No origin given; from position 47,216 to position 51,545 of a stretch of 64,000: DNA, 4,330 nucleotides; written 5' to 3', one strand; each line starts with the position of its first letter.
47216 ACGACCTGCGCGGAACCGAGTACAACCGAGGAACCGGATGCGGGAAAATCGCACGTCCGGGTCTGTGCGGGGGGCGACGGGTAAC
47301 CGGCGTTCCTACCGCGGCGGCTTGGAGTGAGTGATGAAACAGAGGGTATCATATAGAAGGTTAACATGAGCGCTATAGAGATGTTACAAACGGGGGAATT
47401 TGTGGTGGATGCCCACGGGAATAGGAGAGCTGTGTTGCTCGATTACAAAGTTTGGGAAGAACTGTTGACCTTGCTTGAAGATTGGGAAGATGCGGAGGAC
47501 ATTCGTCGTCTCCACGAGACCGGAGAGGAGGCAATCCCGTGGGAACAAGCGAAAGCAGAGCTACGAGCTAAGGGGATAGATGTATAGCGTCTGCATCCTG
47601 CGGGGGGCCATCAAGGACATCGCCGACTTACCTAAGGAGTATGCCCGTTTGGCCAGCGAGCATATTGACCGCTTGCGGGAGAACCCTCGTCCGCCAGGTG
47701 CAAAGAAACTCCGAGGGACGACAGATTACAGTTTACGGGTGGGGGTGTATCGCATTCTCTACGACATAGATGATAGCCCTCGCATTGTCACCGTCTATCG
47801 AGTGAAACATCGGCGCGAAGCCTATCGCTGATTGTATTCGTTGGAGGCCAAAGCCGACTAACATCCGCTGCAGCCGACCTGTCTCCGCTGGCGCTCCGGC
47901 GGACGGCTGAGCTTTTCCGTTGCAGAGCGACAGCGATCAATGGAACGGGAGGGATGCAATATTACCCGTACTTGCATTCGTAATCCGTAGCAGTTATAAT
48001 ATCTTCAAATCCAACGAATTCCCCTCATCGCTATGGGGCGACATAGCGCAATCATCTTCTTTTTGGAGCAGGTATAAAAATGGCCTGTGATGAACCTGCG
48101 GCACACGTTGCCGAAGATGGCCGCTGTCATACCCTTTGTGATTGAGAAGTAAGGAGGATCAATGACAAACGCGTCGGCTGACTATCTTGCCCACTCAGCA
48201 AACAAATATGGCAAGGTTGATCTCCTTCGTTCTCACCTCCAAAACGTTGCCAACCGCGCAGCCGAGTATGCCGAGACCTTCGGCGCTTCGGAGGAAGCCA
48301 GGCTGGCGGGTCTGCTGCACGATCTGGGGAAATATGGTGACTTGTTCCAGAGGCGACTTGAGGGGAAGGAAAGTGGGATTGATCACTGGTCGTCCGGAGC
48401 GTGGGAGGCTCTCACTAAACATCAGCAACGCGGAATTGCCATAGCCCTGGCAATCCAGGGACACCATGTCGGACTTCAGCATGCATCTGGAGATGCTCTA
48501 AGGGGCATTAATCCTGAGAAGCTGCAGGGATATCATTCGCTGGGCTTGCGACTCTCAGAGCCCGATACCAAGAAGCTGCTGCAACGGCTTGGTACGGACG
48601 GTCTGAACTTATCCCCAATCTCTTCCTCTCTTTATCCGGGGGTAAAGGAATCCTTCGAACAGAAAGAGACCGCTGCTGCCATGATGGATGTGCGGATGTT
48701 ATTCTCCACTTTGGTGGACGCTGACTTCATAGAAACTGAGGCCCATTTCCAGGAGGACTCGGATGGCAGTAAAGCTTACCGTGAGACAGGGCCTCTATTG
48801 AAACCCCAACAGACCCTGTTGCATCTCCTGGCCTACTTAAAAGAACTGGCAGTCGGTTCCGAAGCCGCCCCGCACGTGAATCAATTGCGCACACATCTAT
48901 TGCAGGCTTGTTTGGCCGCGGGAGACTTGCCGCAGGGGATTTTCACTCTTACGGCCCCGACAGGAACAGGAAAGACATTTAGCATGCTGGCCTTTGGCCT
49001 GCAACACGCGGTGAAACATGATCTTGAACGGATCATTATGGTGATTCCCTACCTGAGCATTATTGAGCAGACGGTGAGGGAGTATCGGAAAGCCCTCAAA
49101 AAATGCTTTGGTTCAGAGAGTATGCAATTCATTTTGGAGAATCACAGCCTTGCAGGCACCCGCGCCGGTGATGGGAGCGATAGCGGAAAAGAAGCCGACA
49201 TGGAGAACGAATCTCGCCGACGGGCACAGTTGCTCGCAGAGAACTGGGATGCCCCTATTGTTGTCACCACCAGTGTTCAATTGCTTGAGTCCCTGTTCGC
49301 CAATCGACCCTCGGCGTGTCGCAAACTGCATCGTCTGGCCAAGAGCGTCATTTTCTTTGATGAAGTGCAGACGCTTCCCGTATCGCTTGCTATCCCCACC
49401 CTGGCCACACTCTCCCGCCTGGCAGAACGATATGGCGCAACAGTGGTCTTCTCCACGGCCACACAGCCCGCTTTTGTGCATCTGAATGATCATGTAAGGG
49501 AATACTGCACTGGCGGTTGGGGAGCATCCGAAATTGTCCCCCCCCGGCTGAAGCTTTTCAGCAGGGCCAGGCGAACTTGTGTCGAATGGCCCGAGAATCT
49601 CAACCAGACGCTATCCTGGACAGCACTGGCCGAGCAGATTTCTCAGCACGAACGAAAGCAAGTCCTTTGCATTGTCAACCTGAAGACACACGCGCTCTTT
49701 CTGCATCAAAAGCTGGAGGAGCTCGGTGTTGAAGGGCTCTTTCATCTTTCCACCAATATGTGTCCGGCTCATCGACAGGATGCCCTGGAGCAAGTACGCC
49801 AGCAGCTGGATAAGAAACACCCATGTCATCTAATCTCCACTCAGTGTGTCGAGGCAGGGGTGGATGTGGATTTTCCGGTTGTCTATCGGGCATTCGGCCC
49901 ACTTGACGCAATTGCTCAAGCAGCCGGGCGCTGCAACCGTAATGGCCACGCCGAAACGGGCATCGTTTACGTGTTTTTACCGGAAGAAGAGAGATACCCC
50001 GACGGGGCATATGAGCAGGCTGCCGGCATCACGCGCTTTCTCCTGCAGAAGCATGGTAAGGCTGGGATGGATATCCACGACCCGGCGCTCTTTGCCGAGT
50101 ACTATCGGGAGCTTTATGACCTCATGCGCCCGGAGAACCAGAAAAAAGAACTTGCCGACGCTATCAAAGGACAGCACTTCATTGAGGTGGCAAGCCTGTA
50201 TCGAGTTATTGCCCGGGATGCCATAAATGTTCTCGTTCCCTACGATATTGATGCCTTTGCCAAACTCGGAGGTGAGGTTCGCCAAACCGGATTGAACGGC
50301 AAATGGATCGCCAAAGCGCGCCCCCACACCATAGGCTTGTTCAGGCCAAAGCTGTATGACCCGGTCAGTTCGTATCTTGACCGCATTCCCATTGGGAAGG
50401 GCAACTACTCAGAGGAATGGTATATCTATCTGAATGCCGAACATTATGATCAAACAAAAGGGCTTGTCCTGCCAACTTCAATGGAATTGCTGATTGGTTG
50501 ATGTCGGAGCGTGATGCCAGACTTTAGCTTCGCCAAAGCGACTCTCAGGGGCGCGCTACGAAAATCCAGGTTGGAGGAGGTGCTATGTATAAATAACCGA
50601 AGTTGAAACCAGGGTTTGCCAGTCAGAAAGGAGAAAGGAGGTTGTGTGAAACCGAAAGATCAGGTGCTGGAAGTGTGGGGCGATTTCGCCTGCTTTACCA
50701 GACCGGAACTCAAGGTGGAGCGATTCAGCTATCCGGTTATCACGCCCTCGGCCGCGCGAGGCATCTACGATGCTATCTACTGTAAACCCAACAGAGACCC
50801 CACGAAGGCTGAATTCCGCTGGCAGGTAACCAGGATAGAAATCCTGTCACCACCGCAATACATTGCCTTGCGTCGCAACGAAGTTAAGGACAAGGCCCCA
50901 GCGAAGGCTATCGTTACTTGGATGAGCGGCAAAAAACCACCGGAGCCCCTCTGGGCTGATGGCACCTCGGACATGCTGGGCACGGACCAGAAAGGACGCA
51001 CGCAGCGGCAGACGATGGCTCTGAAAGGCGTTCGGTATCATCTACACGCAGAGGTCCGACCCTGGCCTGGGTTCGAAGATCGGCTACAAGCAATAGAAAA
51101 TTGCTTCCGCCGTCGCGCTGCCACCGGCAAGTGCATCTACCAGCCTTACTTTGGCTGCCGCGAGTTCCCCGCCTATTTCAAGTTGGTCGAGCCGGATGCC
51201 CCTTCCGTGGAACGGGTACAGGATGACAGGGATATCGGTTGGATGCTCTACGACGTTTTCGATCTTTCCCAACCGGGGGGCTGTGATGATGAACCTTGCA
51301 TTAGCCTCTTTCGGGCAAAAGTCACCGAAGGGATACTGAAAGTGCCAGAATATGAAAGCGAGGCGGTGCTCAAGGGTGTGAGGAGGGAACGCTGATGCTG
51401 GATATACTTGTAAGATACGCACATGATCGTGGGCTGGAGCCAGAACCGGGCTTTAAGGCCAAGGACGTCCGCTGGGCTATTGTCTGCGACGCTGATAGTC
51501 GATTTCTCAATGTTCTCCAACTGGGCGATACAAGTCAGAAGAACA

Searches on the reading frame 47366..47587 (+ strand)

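Call 72: search_protein_families(library=pfam, proteins=[window:47366-47587:+], max_evalue=0.001)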
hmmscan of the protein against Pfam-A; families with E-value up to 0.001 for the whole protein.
window:47366-47587:+ (73 aa): 2 families
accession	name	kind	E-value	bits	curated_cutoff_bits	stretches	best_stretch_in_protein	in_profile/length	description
PF18506.7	RelB-like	-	2.7e-05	24.3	27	1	11-39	5-33/62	RelB Antitoxin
PF02604.26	PhdYeFM_antitox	-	0.00019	21.6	29.8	1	8-55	22-69/74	Antitoxin Phd_YefM, type II toxin-antitoxin system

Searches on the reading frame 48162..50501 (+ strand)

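Call 87: search_protein_families(library=ncbifam, proteins=[window:48162-50501:+], max_evalue=0.00001)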
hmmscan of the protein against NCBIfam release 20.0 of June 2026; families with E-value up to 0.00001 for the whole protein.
window:48162-50501:+ (779 aa): 5 families
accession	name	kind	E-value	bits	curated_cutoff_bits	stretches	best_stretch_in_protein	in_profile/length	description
TIGR02621.3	cas3_GSU0051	exception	5.7e-36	124.7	400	2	395-631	169-408/854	type I-G CRISPR-associated helicase/endonuclease Cas3g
TIGR01587.1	cas3_core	equivalog_domain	6.2e-31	107.8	102.45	1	261-610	2-337/358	CRISPR-associated helicase Cas3'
TIGR01596.1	cas3_HD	equivalog_domain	1e-20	74.5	43.45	1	22-192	1-177/178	CRISPR-associated endonuclease Cas3''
NF007248.0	PRK09694.1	equivalog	2.5e-07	29.1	569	0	499-652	561-728/878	CRISPR-associated helicase/endonuclease Cas3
TIGR00277.1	HDIG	domain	2.7e-06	27.1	27.6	0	23-83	6-65/84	HDIG domain-containing metalloprotein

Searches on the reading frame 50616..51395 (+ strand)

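Call 87: search_protein_families(library=ncbifam, proteins=[window:50616-51395:+], max_evalue=0.00001)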
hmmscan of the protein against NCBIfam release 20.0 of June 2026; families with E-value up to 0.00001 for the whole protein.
window:50616-51395:+ (259 aa): 2 families
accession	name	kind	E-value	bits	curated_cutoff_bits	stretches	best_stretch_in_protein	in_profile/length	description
TIGR01876.1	cas_Cas5d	exception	1.8e-33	116.4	85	1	18-251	1-202/203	type I-C CRISPR-associated protein Cas5c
TIGR02593.1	CRISPR_cas5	subfamily_domain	1.2e-13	50.6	17.8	1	17-55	3-41/43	CRISPR-associated protein Cas5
